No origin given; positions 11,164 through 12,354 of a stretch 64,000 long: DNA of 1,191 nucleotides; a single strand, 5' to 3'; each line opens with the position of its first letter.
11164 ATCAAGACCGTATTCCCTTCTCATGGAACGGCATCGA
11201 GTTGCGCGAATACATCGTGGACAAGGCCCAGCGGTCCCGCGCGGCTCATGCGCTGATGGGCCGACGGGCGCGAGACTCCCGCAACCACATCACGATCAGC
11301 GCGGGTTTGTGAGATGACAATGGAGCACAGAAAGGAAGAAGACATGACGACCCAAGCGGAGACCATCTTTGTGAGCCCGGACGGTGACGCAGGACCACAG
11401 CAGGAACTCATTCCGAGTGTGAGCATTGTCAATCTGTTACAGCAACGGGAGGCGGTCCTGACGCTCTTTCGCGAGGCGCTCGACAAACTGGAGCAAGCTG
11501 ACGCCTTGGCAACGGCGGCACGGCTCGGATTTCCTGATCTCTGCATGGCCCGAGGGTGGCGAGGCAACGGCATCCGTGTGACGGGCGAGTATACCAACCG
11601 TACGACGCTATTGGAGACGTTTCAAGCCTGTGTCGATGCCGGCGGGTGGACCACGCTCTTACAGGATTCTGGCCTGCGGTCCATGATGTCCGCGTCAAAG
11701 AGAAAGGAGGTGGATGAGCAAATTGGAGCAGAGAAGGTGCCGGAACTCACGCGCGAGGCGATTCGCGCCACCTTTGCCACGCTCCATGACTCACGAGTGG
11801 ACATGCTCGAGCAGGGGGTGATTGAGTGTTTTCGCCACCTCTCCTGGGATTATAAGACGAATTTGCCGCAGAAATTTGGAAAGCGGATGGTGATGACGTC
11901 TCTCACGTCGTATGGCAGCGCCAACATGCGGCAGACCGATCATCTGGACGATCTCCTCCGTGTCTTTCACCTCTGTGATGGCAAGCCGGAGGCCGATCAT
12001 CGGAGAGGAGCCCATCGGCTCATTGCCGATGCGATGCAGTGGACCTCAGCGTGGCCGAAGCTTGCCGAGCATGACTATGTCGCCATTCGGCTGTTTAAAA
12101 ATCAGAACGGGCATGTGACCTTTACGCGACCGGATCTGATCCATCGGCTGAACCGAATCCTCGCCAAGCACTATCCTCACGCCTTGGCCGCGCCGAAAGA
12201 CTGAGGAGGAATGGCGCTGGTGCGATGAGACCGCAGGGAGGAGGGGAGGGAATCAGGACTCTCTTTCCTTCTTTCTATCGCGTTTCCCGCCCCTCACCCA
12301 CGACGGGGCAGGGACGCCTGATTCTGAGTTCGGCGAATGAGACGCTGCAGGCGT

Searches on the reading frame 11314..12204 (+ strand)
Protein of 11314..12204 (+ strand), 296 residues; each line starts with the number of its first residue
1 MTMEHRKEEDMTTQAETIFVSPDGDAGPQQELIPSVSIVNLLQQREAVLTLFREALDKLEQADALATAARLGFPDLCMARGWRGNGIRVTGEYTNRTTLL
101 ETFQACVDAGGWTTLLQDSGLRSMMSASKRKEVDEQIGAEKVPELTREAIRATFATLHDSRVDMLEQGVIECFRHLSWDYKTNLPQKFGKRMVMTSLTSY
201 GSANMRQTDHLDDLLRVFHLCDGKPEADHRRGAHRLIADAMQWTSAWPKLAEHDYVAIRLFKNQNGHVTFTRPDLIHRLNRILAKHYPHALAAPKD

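Call 69: search_protein_families(library=pfam, proteins=[window:11314-12204:+], max_evalue=0.0001)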
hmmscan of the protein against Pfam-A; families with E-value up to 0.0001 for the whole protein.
window:11314-12204:+ (296 aa): 1 family
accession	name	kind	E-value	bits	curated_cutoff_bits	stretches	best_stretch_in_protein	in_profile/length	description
PF13708.11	DUF4942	-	2.7e-50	171.1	25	1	108-289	5-190/190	Domain of unknown function (DUF4942)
